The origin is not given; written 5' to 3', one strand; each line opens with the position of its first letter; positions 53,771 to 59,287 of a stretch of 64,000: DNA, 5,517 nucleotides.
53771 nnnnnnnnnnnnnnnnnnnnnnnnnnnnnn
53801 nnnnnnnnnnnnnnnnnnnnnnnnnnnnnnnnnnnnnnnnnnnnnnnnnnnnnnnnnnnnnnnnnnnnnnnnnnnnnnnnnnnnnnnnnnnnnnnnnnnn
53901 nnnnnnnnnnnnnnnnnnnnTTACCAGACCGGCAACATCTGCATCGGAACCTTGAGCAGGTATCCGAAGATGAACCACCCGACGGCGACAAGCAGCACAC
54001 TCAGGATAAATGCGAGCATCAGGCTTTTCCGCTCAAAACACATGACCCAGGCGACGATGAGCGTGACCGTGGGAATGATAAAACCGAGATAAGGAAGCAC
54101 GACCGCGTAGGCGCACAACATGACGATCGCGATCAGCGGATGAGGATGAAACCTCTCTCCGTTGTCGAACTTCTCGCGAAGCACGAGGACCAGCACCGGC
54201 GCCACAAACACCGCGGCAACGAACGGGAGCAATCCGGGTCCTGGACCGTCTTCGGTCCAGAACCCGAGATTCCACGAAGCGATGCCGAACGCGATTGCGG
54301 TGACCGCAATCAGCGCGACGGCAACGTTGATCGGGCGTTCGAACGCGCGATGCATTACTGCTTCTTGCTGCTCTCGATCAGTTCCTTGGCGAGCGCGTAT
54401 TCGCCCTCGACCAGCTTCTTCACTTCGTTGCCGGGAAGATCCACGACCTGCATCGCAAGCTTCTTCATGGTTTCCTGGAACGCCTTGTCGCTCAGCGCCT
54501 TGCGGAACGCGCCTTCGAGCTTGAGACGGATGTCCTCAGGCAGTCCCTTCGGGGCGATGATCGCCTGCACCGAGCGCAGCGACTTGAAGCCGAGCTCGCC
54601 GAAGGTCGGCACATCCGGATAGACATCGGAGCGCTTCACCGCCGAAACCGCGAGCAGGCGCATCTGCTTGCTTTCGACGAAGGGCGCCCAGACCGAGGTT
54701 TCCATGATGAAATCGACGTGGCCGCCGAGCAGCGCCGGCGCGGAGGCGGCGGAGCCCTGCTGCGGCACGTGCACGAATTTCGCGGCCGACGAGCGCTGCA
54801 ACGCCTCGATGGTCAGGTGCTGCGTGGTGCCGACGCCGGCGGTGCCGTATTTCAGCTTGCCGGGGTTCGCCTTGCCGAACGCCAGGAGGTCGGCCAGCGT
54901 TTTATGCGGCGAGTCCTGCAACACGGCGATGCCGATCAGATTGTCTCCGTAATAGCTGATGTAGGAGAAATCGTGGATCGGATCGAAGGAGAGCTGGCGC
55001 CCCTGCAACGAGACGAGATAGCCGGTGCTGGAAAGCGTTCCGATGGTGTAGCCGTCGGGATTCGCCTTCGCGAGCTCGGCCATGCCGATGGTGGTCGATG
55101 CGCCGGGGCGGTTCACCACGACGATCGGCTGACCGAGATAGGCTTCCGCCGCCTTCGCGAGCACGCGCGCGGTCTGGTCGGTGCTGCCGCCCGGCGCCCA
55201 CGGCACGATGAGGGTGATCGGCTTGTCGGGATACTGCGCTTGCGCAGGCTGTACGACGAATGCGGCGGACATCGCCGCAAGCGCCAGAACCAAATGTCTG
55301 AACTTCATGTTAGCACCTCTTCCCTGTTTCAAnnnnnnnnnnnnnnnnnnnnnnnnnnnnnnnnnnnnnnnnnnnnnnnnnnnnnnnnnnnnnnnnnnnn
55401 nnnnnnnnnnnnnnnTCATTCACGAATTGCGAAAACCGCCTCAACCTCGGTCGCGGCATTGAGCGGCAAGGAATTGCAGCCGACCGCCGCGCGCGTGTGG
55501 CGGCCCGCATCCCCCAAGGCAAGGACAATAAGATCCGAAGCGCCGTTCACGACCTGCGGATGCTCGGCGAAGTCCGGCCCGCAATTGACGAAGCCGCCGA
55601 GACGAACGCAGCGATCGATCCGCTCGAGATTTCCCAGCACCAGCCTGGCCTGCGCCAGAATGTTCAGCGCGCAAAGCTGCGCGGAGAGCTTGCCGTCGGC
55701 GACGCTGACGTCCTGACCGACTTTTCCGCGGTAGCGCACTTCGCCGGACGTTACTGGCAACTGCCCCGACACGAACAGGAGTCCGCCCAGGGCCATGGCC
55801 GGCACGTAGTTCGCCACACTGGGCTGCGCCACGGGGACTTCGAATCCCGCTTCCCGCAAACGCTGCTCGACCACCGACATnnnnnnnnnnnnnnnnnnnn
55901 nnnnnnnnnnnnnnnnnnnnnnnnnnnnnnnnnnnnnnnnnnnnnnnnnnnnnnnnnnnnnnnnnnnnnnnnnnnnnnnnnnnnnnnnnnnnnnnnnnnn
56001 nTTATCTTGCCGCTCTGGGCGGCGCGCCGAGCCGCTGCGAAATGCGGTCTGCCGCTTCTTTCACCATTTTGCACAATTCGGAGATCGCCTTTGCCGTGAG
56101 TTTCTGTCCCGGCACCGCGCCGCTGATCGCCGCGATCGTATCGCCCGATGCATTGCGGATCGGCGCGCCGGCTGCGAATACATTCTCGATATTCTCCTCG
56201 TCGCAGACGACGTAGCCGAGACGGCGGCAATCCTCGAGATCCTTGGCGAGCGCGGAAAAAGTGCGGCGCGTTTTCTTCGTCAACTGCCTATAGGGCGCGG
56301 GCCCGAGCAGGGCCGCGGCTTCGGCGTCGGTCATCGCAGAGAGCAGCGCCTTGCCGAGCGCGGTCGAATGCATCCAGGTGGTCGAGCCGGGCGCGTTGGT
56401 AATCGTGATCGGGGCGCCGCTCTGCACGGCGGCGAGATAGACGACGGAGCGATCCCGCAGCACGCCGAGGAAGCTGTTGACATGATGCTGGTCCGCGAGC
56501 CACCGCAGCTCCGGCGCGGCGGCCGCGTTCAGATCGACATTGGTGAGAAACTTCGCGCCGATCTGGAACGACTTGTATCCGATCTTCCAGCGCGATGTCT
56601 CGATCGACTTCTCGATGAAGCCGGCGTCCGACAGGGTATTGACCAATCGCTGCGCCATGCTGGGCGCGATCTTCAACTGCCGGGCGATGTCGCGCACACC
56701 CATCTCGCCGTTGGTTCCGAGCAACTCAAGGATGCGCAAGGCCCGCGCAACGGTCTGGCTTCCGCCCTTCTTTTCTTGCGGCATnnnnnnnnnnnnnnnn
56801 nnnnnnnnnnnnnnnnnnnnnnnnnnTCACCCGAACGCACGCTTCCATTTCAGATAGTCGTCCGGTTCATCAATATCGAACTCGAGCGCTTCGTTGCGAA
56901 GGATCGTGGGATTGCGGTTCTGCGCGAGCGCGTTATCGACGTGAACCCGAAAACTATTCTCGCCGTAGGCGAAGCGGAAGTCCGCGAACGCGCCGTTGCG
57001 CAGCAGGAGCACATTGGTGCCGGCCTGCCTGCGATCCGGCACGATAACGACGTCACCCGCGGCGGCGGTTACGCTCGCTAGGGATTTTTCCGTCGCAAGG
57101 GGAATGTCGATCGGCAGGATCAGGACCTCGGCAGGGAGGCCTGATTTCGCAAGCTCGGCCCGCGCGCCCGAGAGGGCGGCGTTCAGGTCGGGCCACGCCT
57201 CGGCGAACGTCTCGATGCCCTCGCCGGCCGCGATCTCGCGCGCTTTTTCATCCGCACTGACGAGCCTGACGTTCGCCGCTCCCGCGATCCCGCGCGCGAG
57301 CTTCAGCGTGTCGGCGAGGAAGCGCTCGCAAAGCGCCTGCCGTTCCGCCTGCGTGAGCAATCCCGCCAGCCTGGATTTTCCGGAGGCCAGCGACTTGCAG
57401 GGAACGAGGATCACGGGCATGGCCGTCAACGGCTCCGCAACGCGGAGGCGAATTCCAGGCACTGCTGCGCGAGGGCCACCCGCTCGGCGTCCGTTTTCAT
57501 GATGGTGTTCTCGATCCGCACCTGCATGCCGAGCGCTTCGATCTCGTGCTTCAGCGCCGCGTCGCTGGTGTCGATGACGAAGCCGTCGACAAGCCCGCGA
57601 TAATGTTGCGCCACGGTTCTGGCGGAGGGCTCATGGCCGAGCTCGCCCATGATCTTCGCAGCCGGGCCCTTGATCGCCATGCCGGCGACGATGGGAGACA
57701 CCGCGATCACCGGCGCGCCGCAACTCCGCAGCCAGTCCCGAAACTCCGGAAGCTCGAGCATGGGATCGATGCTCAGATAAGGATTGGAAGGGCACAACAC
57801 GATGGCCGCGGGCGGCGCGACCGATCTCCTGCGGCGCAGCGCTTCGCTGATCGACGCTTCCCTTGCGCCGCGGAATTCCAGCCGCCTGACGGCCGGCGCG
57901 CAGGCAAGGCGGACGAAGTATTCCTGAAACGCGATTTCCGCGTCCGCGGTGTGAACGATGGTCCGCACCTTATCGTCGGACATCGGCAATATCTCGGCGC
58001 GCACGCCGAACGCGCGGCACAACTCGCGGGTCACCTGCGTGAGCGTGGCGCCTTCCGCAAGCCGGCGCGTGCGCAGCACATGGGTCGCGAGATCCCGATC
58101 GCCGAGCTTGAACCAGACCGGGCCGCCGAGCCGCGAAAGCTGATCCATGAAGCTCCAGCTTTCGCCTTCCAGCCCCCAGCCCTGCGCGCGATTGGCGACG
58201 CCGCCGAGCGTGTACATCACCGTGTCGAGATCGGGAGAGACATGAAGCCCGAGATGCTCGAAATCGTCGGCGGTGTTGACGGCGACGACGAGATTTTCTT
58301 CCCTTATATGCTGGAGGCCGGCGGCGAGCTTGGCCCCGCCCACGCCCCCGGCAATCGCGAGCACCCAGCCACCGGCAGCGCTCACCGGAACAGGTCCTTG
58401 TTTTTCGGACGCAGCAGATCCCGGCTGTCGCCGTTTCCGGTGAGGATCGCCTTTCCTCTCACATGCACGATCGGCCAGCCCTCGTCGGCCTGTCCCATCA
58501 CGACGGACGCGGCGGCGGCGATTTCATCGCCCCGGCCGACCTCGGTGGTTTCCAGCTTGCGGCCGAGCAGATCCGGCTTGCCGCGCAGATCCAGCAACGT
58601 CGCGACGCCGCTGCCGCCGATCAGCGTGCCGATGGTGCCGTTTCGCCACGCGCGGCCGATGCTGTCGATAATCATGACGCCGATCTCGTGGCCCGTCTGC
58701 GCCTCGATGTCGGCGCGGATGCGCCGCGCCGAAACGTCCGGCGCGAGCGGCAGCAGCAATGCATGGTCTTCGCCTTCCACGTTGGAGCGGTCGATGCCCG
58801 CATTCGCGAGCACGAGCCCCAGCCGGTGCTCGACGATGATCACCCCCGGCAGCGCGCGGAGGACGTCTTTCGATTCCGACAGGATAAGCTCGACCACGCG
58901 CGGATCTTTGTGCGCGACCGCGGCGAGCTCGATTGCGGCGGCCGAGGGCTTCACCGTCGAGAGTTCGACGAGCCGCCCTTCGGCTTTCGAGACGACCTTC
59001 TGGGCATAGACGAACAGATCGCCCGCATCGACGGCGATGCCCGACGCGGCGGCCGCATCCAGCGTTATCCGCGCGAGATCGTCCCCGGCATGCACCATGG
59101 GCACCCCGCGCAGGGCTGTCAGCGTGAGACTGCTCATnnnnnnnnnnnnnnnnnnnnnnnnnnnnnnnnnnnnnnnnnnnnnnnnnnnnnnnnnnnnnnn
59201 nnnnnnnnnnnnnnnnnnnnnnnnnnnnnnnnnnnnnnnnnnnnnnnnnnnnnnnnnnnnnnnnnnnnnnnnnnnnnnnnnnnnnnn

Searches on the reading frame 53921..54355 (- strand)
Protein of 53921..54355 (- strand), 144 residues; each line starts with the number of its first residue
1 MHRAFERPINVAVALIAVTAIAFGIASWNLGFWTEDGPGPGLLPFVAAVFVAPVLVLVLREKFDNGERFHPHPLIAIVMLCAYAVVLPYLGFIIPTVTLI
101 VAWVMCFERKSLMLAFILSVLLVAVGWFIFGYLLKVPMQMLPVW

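Call 15: search_protein_families(library=pfam, proteins=[window:53921-54355:-], max_evalue=0.001)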
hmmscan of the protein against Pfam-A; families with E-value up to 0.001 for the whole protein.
window:53921-54355:- (144 aa): 1 family
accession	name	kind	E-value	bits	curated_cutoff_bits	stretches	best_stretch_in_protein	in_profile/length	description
PF07331.16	TctB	-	3.6e-17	63.2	29.1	1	11-138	3-136/137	Tripartite tricarboxylate transporter TctB family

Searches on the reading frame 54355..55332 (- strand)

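Call 15: search_protein_families(library=pfam, proteins=[window:54355-55332:-], max_evalue=0.001)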
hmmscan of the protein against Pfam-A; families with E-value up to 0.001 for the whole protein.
window:54355-55332:- (325 aa): 1 family
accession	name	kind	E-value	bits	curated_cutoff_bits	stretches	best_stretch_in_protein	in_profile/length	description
PF03401.19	TctC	-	2.3e-64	218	27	1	55-321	2-271/274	Tripartite tricarboxylate transporter family receptor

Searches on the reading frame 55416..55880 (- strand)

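Call 15: search_protein_families(library=pfam, proteins=[window:55416-55880:-], max_evalue=0.001)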
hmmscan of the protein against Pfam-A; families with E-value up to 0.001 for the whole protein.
window:55416-55880:- (154 aa): 2 families
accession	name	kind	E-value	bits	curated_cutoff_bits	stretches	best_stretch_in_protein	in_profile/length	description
PF14588.11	YjgF_endoribonc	-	1.6e-27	96.6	35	1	5-145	1-141/148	YjgF/chorismate_mutase-like, putative endoribonuclease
PF01042.26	Ribonuc_L-PSP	-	1.2e-12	48.3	27.3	1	20-149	5-118/121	Endoribonuclease L-PSP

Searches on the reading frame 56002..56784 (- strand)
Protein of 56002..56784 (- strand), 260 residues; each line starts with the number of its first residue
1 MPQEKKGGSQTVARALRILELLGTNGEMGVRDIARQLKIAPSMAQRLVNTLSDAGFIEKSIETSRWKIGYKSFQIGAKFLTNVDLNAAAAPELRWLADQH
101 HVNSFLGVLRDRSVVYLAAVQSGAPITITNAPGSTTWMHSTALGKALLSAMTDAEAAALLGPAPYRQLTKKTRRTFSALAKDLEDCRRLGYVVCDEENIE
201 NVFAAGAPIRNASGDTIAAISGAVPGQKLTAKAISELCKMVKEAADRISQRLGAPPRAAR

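Call 15: search_protein_families(library=pfam, proteins=[window:56002-56784:-], max_evalue=0.001)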
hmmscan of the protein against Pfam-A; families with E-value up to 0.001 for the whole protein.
window:56002-56784:- (260 aa): 11 families
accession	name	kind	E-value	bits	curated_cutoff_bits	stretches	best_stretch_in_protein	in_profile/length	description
PF01614.24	IclR_C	-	7.7e-32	110.7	24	1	78-249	2-173/174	Bacterial transcriptional regulator IclR C-terminal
PF09339.16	HTH_IclR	-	5.4e-12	45.7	22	1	11-59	1-50/52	IclR helix-turn-helix domain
PF01047.28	MarR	-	1e-07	32.2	24.6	1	16-61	6-51/59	MarR family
PF12802.13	MarR_2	-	2.6e-07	31.1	27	1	15-59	7-52/61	MarR family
PF13412.12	HTH_24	-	7.9e-07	29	21.9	1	16-58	6-48/48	Winged helix-turn-helix DNA-binding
PF25212.1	HVO_A0114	-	2.4e-05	24.5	27.6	0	14-60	23-69/84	HVO_A0114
PF01978.25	TrmB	-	2.4e-05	24.5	25.6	1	21-62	17-57/68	Sugar-specific transcriptional regulator TrmB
PF13404.12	HTH_AsnC-type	-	0.00025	21.3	27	0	16-46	6-36/42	AsnC-type helix-turn-helix domain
PF01022.26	HTH_5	-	0.00036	20.8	22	0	16-59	5-47/47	Bacterial regulatory protein, arsR family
PF08100.18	Dimerisation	-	0.0004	20.6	25.6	1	12-79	24-90/93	O-methyltransferase dimerisation domain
PF02082.26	Rrf2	-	0.00075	20.1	30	0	12-58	5-54/132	Iron-dependent Transcriptional regulator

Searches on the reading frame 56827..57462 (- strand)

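Call 15: search_protein_families(library=pfam, proteins=[window:56827-57462:-], max_evalue=0.001)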
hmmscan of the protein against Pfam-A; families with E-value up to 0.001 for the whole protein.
window:56827-57462:- (211 aa): 2 families
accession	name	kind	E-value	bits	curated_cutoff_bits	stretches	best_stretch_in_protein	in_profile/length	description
PF01983.22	CofC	-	7.6e-23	81.3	22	1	18-204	3-180/217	Guanylyl transferase CofC like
PF12804.13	NTP_transf_3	-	6.9e-08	33.3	27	1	45-170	23-149/160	MobA-like NTP transferase domain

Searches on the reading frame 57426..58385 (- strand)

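Call 15: search_protein_families(library=pfam, proteins=[window:57426-58385:-], max_evalue=0.001)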
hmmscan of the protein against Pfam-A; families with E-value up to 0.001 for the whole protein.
window:57426-58385:- (319 aa): 1 family
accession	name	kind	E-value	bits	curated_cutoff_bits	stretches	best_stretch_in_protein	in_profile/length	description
PF01933.23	CofD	-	2e-46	158.9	30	1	8-293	1-274/290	2-phospho-L-lactate transferase CofD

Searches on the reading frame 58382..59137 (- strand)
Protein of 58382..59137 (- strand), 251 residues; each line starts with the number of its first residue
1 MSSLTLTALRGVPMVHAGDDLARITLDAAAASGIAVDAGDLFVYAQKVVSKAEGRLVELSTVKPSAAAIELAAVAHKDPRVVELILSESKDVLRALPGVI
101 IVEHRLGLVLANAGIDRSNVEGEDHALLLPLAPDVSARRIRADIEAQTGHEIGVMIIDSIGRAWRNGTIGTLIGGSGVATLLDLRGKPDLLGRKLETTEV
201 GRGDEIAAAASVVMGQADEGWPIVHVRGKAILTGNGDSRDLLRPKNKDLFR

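Call 41: search_protein_families(library=pfam, proteins=[window:58382-59137:-], max_evalue=0.00001)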
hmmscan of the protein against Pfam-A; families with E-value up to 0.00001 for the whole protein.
window:58382-59137:- (251 aa): 1 family
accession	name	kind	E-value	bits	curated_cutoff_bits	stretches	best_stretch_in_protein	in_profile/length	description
PF01996.21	F420_ligase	-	5.8e-70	235.6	25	1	12-228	4-218/218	F420-0:Gamma-glutamyl ligase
